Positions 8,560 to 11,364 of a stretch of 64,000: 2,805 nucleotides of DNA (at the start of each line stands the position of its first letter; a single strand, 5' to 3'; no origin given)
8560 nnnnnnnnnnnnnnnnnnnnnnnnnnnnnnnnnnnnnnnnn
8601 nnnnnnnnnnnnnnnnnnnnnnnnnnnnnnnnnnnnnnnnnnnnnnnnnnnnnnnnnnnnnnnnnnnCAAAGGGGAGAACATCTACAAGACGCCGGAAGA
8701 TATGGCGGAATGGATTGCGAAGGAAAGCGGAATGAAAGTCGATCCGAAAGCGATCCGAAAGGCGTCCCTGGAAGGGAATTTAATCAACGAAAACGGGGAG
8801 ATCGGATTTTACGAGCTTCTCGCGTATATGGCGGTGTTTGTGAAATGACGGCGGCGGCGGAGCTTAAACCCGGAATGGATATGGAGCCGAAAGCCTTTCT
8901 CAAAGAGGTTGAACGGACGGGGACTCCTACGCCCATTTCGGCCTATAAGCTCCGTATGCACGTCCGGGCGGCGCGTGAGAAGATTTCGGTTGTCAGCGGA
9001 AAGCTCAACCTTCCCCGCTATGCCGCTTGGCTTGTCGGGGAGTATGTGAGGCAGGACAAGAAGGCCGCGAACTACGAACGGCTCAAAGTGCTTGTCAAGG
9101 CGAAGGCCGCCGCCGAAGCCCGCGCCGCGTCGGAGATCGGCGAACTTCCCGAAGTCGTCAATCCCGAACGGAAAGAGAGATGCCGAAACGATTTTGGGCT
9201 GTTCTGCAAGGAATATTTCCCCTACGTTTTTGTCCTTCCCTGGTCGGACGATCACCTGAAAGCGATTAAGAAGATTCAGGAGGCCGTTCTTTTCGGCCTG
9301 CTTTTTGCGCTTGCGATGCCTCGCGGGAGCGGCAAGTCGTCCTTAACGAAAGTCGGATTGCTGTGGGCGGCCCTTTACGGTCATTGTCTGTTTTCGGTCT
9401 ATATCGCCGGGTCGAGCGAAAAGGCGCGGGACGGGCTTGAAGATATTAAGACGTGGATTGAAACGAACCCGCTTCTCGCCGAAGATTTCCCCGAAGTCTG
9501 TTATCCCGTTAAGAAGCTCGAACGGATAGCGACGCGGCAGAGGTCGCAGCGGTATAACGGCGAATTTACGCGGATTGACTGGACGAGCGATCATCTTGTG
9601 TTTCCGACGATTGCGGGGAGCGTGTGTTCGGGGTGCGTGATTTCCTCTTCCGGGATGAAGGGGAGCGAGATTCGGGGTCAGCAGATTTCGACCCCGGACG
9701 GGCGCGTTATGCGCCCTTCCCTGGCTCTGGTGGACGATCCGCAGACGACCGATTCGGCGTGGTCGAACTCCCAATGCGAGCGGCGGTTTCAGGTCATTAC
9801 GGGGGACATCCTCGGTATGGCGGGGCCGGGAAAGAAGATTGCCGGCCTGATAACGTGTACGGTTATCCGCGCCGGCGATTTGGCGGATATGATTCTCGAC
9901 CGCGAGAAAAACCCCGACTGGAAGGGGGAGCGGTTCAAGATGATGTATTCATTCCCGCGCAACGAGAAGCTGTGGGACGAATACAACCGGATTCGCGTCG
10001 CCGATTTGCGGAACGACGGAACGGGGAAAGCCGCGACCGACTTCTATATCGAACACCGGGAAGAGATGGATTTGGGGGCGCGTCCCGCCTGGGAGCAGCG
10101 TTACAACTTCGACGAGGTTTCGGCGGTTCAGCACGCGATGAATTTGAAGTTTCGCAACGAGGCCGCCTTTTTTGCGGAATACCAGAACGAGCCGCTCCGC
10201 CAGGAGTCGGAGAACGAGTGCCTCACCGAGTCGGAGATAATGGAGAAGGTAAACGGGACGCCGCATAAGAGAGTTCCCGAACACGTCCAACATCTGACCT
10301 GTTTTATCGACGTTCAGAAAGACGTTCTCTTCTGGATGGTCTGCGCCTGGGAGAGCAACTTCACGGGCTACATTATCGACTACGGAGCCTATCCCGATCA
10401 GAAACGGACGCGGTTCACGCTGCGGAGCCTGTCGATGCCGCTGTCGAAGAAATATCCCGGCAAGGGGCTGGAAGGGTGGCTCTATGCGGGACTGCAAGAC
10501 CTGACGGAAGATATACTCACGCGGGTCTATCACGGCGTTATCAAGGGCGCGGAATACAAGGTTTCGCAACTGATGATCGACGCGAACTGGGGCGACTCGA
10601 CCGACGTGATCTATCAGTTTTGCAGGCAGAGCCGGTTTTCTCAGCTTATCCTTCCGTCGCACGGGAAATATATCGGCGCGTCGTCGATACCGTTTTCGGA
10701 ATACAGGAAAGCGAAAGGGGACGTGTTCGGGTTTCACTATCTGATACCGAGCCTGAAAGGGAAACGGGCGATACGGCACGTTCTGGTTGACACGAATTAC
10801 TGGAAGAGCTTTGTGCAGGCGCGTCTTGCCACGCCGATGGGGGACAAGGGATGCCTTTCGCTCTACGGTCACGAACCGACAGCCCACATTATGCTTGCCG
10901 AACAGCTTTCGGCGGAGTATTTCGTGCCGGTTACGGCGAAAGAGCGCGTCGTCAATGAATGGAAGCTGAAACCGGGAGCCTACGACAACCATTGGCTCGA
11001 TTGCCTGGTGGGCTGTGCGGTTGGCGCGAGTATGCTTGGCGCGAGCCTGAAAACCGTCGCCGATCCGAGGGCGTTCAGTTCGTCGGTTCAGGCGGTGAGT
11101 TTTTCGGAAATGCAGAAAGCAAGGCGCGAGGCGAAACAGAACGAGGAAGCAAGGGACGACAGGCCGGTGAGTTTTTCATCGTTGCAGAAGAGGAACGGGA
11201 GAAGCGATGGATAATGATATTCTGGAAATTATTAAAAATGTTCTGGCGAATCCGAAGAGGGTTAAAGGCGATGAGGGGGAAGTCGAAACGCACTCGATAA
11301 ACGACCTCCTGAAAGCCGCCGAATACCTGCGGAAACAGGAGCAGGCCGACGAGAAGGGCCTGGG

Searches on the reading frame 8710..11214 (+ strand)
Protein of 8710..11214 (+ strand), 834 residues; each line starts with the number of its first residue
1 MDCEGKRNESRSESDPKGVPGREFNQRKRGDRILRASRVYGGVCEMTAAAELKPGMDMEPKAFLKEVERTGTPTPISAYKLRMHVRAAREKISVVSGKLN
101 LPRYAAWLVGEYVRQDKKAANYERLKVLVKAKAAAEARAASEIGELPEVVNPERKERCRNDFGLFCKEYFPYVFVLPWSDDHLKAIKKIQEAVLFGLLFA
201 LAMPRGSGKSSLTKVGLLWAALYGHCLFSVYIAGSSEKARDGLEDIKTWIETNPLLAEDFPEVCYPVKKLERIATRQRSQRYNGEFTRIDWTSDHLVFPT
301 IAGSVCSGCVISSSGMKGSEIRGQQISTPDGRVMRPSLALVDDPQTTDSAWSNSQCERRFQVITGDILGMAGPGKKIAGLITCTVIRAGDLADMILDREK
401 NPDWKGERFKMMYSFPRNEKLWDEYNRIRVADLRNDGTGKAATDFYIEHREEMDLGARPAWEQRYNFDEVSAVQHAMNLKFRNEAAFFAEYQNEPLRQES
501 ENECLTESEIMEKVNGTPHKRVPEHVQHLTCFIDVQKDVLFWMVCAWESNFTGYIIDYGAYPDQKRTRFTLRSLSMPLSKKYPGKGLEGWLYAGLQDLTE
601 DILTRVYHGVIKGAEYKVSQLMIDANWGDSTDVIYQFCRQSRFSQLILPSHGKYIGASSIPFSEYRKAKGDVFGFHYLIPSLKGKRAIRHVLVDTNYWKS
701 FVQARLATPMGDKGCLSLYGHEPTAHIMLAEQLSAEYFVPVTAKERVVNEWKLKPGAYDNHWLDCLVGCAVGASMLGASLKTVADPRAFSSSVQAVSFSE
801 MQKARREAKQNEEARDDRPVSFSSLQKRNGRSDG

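Call 4: search_protein_families(library=pfam, proteins=[window:8710-11214:+], max_evalue=0.1)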
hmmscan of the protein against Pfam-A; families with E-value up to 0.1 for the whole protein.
window:8710-11214:+ (834 aa): 1 family
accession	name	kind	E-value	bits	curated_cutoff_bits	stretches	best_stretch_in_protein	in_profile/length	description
PF20454.4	GpA_nuclease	-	7.5e-25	88.2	22.5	1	499-779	50-290/294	Terminase large subunit gpA, endonuclease domain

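Call 5: search_protein_families(library=phrogs, proteins=[window:8710-11214:+], max_evalue=0.1)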
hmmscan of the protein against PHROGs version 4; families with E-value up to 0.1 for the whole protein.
window:8710-11214:+ (834 aa): 4 families
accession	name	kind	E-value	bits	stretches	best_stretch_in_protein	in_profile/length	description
phrog_38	-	head and packaging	5.4e-31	109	1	55-498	215-523/760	terminase large subunit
phrog_15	-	head and packaging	9.8e-27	94.7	1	505-804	692-948/1330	terminase large subunit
phrog_15657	-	unknown function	4.3e-05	24.2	1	505-663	79-209/230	-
phrog_2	-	head and packaging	0.062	13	0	189-251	259-331/807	terminase large subunit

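Call 88: search_dna_similar(query=window:8710-11214:+, collection=phages, mode=protein, max_evalue=1e-10, max_rows=15)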
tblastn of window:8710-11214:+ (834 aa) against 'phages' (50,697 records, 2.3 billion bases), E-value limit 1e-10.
Records with a match: 11; places in all: 11; records where one place covers at least 80% of the query: 0.
Best place of each record, by identity: <60% 11.
By first word of the organism name: Paenibacillus 7; Mannheimia 2; Klebsiella 1; Ralstonia 1.
By host as written in the record: Paenibacillus larvae 7; Mannheimia haemolytica 3927A 2; Klebsiella pneumoniae ST405-OXA48 1; Ralstonia solanacearum 1.
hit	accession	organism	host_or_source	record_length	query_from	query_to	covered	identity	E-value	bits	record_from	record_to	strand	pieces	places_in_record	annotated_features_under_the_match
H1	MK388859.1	Klebsiella phage ST405-OXA48phi1.1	Klebsiella pneumoniae ST405-OXA48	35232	153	496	41%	27.9%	8e-18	95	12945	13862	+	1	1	putative large terminase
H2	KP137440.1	Mannheimia phage vB_MhM_3927AP2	Mannheimia haemolytica 3927A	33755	147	496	42%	24.9%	2e-16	90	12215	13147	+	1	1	terminase large subunit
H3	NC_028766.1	Mannheimia phage vB_MhM_3927AP2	Mannheimia haemolytica 3927A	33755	147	496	42%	24.9%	2e-16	90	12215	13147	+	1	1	terminase large subunit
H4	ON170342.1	Ralstonia phage YO374_1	Ralstonia solanacearum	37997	148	461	38%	25.3%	1e-17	94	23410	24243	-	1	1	record has no annotation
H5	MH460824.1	Paenibacillus phage Unity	Paenibacillus larvae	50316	200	500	36%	25.6%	1e-11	75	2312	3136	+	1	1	terminase large subunit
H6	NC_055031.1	Paenibacillus phage Unity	Paenibacillus larvae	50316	200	500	36%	25.6%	1e-11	75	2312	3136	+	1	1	terminase large subunit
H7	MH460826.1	Paenibacillus phage Heath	Paenibacillus larvae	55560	200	500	36%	25.6%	1e-11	75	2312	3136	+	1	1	terminase large subunit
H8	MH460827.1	Paenibacillus phage Halcyone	Paenibacillus larvae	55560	200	500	36%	25.6%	1e-11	75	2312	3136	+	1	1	terminase large subunit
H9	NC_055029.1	Paenibacillus phage Halcyone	Paenibacillus larvae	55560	200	500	36%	25.6%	1e-11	75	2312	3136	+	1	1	terminase large subunit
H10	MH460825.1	Paenibacillus phage Scottie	Paenibacillus larvae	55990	200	500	36%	25.6%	1e-11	75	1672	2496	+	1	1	terminase large subunit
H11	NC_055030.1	Paenibacillus phage Scottie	Paenibacillus larvae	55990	200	500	36%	25.6%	1e-11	75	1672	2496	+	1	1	terminase large subunit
